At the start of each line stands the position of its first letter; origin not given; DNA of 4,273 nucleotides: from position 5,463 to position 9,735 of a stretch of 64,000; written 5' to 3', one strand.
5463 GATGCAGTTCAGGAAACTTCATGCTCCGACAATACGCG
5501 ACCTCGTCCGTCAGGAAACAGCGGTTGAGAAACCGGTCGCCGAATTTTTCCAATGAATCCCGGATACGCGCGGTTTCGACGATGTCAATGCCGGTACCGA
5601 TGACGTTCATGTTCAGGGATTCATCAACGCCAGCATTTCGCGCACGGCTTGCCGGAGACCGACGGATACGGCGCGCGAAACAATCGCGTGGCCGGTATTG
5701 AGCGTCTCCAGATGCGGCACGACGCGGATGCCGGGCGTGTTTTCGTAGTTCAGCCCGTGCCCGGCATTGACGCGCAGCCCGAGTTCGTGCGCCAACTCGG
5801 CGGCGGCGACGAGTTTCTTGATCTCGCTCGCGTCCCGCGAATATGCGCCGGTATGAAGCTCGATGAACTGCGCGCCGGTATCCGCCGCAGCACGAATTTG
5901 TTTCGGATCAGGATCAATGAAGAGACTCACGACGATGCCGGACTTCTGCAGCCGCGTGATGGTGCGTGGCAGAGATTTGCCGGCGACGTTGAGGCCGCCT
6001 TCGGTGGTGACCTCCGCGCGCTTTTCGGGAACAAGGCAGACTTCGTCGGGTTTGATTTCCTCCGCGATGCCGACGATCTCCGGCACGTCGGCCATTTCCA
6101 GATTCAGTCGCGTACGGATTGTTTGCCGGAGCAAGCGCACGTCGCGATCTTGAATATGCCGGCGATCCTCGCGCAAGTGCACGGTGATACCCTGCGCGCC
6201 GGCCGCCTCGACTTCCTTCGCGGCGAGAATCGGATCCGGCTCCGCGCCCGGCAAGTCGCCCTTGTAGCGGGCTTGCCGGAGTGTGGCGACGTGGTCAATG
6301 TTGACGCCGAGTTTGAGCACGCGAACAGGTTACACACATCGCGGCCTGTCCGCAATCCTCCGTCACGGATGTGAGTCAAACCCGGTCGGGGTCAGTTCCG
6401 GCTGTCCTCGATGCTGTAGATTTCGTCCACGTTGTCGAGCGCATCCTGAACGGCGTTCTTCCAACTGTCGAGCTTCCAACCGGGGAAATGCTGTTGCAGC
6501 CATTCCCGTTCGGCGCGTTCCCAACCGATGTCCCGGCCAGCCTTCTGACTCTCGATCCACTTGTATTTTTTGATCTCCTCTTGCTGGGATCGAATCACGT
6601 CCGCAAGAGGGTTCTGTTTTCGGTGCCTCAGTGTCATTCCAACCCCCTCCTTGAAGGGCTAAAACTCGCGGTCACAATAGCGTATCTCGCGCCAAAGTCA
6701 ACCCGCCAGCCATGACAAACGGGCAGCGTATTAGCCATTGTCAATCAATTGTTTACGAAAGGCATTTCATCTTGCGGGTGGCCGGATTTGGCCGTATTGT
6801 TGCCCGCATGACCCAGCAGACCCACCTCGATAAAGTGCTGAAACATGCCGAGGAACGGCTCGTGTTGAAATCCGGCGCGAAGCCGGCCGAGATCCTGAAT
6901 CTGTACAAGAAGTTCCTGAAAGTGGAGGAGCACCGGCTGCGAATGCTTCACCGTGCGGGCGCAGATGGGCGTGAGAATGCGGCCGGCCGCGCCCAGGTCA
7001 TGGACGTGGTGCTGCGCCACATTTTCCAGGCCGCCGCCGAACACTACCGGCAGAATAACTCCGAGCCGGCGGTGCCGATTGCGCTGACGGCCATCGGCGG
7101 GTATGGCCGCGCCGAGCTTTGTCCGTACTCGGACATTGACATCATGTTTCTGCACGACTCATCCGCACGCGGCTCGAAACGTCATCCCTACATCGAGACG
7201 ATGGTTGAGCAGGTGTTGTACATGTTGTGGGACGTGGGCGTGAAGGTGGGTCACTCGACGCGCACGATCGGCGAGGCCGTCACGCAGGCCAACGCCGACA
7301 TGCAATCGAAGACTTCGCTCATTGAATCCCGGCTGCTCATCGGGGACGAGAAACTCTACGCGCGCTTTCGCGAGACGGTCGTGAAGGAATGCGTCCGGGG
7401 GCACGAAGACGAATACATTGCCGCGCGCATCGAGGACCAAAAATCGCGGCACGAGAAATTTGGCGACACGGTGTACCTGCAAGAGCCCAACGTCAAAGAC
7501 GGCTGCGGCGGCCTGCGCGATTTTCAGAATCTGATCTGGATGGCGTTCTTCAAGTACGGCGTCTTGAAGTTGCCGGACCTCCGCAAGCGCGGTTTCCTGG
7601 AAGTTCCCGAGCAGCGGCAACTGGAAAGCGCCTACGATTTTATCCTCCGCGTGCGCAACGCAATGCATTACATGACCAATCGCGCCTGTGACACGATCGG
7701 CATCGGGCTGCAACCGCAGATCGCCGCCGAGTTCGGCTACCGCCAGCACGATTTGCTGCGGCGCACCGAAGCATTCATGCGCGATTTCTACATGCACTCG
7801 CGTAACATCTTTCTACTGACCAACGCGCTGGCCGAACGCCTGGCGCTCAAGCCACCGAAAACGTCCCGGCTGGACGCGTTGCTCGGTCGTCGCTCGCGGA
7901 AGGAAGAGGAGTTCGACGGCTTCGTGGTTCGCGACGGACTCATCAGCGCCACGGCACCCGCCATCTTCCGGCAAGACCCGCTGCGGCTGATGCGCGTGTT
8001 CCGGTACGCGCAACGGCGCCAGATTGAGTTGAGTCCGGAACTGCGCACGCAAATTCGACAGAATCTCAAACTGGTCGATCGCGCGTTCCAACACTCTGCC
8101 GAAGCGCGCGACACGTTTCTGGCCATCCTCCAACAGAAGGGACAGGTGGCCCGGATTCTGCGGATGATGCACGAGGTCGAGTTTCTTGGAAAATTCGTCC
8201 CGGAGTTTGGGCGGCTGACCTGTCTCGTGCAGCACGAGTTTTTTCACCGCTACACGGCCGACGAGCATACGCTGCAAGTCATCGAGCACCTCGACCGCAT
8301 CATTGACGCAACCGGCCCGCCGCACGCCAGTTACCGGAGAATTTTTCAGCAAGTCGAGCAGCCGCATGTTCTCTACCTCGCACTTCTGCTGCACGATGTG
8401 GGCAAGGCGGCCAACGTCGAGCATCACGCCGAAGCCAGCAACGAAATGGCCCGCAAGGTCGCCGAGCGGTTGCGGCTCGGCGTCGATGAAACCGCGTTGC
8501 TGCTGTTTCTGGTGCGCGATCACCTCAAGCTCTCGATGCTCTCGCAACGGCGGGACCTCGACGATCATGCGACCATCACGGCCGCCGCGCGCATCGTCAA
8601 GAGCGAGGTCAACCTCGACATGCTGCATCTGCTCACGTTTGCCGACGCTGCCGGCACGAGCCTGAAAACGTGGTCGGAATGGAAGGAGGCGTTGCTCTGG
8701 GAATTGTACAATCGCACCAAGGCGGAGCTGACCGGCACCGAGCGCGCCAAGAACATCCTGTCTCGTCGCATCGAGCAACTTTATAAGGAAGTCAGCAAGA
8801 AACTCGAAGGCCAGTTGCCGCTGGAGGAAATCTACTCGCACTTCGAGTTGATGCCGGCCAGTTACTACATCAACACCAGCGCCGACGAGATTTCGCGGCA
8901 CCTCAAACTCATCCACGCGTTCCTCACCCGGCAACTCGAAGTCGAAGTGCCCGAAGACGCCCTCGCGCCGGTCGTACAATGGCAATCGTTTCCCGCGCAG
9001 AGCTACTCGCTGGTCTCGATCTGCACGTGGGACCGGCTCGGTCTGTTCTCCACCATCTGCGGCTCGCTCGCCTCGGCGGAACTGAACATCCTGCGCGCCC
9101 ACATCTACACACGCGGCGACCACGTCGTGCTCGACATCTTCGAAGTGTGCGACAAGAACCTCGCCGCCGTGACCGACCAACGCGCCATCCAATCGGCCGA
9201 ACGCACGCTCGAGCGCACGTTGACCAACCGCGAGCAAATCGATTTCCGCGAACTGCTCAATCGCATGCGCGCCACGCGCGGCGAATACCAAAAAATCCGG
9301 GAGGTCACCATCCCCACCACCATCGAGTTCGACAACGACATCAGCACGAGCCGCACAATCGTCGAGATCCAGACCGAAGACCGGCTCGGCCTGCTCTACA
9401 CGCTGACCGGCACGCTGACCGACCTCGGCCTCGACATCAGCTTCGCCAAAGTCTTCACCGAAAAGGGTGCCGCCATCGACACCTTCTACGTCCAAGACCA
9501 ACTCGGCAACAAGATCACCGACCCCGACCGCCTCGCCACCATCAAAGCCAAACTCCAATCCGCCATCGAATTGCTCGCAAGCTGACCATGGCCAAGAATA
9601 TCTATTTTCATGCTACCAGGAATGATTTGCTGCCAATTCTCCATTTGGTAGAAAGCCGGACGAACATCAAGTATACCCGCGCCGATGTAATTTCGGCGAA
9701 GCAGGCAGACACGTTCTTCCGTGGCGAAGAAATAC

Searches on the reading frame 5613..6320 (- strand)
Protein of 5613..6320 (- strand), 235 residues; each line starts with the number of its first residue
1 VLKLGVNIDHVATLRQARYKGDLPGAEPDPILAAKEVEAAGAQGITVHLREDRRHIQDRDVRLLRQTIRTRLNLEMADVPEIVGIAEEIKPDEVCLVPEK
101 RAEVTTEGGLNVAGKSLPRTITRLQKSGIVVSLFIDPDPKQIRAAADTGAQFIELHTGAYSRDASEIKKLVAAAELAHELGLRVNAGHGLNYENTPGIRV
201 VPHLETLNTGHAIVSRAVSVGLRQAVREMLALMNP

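Call 56: search_protein_families(library=pfam, proteins=[window:5613-6320:-], max_evalue=0.00001)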
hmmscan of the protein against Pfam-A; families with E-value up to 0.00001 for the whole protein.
window:5613-6320:- (235 aa): 1 family
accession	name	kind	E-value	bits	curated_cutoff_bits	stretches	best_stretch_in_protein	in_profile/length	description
PF03740.19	PdxJ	-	1.1e-90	303.3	24.5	1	3-233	1-234/234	Pyridoxal phosphate biosynthesis protein PdxJ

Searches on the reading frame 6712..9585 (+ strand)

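Call 56: search_protein_families(library=pfam, proteins=[window:6712-9585:+], max_evalue=0.00001)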
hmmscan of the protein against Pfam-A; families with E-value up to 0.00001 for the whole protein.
window:6712-9585:+ (957 aa): 5 families
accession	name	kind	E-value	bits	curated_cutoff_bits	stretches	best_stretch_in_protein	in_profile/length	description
PF08335.16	GlnD_UR_UTase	-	1.3e-32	113.2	21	1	236-372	3-139/141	GlnD PII-uridylyltransferase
PF24931.1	ACT_ACR9_3rd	-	6.6e-13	49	27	1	871-951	2-83/98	ACR9-like, ACT-like domain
PF01842.31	ACT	-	6.4e-12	45.5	27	0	882-932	1-53/66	ACT domain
PF01966.28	HD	-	3.7e-07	30.9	22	1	517-625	2-109/116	HD domain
PF03445.19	DUF294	-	2.7e-06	27.8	21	1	77-178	8-104/138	Putative nucleotidyltransferase DUF294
